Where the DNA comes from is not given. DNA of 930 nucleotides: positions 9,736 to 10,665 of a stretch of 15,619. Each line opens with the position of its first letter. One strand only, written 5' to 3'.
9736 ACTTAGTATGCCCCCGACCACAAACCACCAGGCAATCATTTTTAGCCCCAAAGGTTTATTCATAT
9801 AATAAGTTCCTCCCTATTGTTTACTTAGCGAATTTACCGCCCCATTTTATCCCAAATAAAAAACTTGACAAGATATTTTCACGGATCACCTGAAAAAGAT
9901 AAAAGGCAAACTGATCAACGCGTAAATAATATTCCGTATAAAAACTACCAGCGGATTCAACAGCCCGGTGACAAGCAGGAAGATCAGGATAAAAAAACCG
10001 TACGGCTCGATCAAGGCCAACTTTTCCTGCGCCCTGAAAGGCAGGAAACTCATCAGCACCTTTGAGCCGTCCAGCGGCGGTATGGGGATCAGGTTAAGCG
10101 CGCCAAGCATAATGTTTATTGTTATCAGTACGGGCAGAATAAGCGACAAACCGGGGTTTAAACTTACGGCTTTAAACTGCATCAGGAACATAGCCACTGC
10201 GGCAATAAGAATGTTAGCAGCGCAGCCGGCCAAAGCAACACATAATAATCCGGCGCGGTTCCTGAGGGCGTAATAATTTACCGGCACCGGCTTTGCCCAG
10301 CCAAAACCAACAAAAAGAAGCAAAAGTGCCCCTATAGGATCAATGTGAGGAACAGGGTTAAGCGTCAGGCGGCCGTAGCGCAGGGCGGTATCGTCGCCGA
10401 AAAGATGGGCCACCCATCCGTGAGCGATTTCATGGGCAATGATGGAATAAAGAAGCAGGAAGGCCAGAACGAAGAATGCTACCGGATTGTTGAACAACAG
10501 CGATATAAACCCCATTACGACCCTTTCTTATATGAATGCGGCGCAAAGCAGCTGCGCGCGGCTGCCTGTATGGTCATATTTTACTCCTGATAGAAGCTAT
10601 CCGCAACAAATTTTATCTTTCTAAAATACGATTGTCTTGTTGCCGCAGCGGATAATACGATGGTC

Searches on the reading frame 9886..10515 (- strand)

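Call 4: search_protein_families(library=pfam, proteins=[window:9886-10515:-], max_evalue=0.01)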
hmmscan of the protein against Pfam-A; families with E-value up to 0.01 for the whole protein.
window:9886-10515:- (209 aa): 1 family
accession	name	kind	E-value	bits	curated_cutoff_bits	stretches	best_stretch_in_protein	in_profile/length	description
PF02163.28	Peptidase_M50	-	4.4e-11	43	27.2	1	120-178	156-219/221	Peptidase family M50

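Call 5: search_protein_families(library=ncbifam, proteins=[window:9886-10515:-], max_evalue=0.01)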
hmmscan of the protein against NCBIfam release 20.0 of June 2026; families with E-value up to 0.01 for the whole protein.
window:9886-10515:- (209 aa): 1 family
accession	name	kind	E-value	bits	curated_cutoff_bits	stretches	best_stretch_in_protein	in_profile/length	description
NF041824.1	daptide_HExxH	equivalog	4e-07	29.5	300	1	82-158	211-284/379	daptide biosynthesis intramembrane metalloprotease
